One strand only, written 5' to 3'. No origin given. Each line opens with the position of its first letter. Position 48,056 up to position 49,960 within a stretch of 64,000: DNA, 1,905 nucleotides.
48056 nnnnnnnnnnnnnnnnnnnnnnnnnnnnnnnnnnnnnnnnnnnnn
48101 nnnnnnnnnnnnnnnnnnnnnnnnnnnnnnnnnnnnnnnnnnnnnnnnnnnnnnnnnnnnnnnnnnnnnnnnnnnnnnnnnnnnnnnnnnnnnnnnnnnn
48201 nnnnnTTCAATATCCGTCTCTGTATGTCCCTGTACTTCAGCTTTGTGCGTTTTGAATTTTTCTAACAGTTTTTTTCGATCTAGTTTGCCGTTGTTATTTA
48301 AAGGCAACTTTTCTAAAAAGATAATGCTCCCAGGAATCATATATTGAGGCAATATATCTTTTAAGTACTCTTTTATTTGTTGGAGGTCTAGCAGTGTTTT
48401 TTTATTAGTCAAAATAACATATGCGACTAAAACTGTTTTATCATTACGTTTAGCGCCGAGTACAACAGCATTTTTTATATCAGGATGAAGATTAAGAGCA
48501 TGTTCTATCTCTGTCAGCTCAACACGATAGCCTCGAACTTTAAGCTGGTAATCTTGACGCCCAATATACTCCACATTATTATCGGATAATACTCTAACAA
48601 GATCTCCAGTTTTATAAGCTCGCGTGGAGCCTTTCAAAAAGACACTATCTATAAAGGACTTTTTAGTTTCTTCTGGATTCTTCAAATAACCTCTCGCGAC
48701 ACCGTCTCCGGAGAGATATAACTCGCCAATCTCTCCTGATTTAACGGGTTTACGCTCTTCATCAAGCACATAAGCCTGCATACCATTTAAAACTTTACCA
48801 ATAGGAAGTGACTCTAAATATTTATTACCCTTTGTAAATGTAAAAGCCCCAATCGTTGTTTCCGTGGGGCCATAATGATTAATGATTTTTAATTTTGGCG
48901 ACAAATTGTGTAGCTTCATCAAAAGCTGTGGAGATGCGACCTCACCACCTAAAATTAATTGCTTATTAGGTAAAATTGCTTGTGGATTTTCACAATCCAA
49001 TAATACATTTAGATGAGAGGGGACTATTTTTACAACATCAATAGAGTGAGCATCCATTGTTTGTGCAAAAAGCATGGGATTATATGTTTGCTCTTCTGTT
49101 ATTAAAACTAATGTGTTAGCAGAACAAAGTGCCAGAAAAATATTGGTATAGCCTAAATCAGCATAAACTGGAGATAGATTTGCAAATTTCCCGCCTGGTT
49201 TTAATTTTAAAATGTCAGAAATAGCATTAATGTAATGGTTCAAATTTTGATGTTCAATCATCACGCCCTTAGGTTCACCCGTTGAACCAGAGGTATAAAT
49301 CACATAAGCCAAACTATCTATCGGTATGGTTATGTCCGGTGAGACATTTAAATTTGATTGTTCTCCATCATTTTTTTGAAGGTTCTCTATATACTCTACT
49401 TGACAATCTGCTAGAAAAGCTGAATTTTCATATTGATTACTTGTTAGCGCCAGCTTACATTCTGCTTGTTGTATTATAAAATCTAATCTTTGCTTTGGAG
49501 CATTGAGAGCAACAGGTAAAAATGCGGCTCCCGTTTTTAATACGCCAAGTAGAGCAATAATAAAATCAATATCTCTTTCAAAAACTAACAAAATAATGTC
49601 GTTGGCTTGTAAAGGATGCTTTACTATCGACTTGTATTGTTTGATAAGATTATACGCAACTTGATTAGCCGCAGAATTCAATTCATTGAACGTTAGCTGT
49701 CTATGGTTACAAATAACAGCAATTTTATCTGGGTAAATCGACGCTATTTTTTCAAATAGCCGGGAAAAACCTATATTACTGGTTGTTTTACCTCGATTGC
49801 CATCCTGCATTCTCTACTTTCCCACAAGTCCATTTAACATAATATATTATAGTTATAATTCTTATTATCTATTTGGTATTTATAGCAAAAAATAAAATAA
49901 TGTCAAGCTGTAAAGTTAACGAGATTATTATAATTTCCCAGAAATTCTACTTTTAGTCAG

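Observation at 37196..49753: Predicted product features: free N-terminal D-Asp/Asn-type residue, second Asp at position 4; module 1 is A-T-E followed by a DCL condensation domain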

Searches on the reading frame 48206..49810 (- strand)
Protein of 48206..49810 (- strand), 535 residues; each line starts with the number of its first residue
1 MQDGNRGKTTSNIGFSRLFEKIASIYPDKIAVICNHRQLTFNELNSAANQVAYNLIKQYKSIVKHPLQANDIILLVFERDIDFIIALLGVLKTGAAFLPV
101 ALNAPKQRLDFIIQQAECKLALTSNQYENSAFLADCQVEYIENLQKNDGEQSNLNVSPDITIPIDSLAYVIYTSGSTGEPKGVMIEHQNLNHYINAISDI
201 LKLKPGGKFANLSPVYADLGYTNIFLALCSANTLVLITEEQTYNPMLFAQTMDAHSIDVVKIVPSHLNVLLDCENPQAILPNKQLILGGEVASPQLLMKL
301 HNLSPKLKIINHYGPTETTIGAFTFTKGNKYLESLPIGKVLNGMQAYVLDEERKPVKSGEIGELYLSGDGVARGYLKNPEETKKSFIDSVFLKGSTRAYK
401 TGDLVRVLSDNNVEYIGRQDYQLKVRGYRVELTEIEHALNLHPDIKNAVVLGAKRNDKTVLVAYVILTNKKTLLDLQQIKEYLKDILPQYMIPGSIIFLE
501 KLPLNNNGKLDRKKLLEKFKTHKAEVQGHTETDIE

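Call 9: search_solved_structures(query=window:48221-49810:-, max_evalue=1e-30, show_alignments=0)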
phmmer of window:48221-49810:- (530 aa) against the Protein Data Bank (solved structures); distinct sequences matched with E-value up to 1e-30: 77 (the best 60 are shown).
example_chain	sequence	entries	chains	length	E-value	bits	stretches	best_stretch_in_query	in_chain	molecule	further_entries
9be3_A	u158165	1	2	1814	1.1e-150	506.1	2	17-526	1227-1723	Linear gramicidin synthase subunit A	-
9be4_A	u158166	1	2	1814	1.1e-150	506.1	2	17-526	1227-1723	Linear gramicidin synthase subunit A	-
9meh_A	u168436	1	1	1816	1.1e-150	506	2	17-526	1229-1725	Linear gramicidin synthase subunit A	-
6mfz_A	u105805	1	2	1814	1.1e-150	506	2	17-526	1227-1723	Linear gramicidin synthase subunit A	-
6mfy_A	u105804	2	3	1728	5.9e-150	503.7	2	16-517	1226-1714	Linear gramicidin synthase subunit A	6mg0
8xjz_C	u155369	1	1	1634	9.9e-112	377.6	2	20-524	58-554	Peptide synthetase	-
1amu_A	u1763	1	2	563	6.5e-89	302.3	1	16-519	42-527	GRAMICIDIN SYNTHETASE 1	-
5u89_A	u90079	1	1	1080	7.4e-88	298.8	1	14-515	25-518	Amino acid adenylation domain protein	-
4d4g_A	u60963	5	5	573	5e-84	286.2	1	16-515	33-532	APNAA1 | APNA A1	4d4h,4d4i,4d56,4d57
9bfd_A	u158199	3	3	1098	4.3e-81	276.5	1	16-519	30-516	Tyrocidine synthase 1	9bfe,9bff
8jbr_A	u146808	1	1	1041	3.1e-78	267.1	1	17-515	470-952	McyA protein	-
9bfd_B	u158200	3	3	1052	2.8e-77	263.9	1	17-516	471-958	Tyrocidine synthase 2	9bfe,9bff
6p1j_A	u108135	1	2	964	1.4e-74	255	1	16-515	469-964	Txo2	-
8hlk_A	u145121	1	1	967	2.2e-74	254.4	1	16-515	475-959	Microcystin synthetase B (Fragment)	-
8www_A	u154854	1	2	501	1.2e-72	248.7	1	18-515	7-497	Carrier domain-containing protein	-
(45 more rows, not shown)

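Call 10: search_solved_structures(query=window:48221-49810:-, max_evalue=1e-140, show_alignments=1)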
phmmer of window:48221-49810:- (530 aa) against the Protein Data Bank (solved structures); distinct sequences matched with E-value up to 1e-140: 5.
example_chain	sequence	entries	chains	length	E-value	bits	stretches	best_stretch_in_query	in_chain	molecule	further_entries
9be3_A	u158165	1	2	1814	1.1e-150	506.1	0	17-526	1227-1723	Linear gramicidin synthase subunit A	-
9be4_A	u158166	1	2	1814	1.1e-150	506.1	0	17-526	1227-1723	Linear gramicidin synthase subunit A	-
9meh_A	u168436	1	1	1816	1.1e-150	506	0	17-526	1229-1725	Linear gramicidin synthase subunit A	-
6mfz_A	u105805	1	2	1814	1.1e-150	506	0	17-526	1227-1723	Linear gramicidin synthase subunit A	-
6mfy_A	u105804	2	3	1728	5.9e-150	503.7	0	16-517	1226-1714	Linear gramicidin synthase subunit A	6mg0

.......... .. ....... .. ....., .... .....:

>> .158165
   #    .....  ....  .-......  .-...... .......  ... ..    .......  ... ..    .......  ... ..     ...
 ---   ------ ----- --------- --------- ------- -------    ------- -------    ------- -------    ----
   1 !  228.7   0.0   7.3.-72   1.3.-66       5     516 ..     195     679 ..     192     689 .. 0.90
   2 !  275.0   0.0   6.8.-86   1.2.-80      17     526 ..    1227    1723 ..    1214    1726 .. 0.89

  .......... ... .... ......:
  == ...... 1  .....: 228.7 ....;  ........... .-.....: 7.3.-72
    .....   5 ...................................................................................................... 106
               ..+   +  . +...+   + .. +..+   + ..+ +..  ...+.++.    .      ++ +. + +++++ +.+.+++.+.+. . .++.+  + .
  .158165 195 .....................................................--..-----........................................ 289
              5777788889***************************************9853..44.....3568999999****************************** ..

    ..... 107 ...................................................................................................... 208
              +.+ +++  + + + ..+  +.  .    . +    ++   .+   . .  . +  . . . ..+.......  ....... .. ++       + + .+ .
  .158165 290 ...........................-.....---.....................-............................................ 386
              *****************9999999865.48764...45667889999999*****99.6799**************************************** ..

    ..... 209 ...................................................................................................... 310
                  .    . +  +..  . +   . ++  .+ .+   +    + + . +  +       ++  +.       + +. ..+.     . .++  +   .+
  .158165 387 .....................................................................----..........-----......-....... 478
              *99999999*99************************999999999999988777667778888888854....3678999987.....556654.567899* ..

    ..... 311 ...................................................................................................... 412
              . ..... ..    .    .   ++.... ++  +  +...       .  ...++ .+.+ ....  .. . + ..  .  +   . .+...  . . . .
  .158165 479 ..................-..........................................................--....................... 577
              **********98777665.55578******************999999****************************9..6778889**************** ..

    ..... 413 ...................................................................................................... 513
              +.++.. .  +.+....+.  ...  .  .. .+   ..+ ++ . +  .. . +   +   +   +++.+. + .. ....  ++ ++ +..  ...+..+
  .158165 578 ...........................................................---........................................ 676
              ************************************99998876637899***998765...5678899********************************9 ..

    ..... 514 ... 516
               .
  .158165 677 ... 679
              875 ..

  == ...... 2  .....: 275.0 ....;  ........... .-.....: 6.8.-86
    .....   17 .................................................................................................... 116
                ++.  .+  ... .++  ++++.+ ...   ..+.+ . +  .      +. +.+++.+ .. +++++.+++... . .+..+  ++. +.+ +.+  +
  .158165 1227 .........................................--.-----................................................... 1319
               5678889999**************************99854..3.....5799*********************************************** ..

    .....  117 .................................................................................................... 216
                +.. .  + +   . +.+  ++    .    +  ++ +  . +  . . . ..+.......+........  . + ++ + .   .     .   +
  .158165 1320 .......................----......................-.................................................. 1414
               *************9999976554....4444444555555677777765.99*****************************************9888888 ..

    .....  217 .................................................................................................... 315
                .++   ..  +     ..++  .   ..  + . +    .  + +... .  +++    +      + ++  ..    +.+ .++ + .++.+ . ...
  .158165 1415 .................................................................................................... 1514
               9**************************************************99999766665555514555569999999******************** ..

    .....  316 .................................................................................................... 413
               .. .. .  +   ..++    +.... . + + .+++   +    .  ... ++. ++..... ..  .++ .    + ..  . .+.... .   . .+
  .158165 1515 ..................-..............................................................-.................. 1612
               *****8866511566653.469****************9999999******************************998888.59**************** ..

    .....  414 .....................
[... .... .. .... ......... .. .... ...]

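Call 50: find_homologous_proteins(query=window:48206-49810:-, max_evalue=1e-40)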
Query window:48206-49810:- (535 aa): 6954 proteins with E <= 1e-40 among 8000 candidates; the best 120 are listed.
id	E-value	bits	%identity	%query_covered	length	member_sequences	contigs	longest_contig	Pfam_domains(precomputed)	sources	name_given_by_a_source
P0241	1.1e-113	399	44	93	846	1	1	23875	PF00668.26,PF00550.32,PF00501.35,PF13193.13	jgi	-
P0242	1.1e-109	386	42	97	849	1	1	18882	PF00668.26,PF00550.32,PF00501.35,PF13193.13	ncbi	ncbi:MAG: amino acid adenylation domain-containing protein, partial [Rivularia sp. (in: cyanobacteri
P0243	3.5e-109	384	41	94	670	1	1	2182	PF00550.32,PF00501.35,PF13193.13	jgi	jgi:amino acid adenylation domain-containing protein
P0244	4.3e-109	384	35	85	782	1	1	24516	PF00668.26,PF00501.35,PF13193.13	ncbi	ncbi:D-alanine--D-alanyl carrier protein ligase [Lysinibacillus sphaericus]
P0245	2.7e-108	381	42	93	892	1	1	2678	PF00668.26,PF00550.32,PF00501.35,PF13193.13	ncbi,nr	ncbi:MAG: amino acid adenylation domain-containing protein, partial [Microcoleus sp. T1-bin1]|nr:ami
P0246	5.2e-108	380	43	93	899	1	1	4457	PF00668.26,PF00550.32,PF00501.35,PF13193.13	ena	-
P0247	5.7e-108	380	39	94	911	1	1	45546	PF00668.26,PF00550.32,PF00501.35,PF13193.13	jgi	jgi:amino acid adenylation domain-containing protein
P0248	1.7e-107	379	42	91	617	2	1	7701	PF00550.32,PF00501.35,PF13193.13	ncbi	ncbi:MAG TPA: amino acid adenylation domain-containing protein, partial [Stenomitos sp.]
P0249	2.9e-107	378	40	93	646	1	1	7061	PF00550.32,PF00501.35,PF13193.13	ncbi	ncbi:MAG TPA: amino acid adenylation domain-containing protein, partial [Candidatus Obscuribacterale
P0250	7.6e-107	376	40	95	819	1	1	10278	PF00668.26,PF00550.32,PF00501.35,PF13193.13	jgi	jgi:amino acid adenylation domain-containing protein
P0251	7.8e-107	376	40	91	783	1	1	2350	PF00668.26,PF00550.32,PF00501.35,PF13193.13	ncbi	ncbi:MAG TPA: amino acid adenylation domain-containing protein, partial [Oculatellaceae cyanobacteri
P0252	4.1e-105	371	39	96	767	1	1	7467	PF00668.26,PF00550.32,PF00501.35,PF13193.13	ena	-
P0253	2.3e-104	368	38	93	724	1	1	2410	PF00668.26,PF00550.32,PF00501.35,PF13193.13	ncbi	ncbi:MAG: amino acid adenylation domain-containing protein, partial [Pyrinomonadaceae bacterium]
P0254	2.9e-104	368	40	94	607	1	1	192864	PF00668.26,PF00501.35,PF13193.13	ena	-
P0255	7.7e-104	366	40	90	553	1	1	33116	PF00501.35,PF13193.13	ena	-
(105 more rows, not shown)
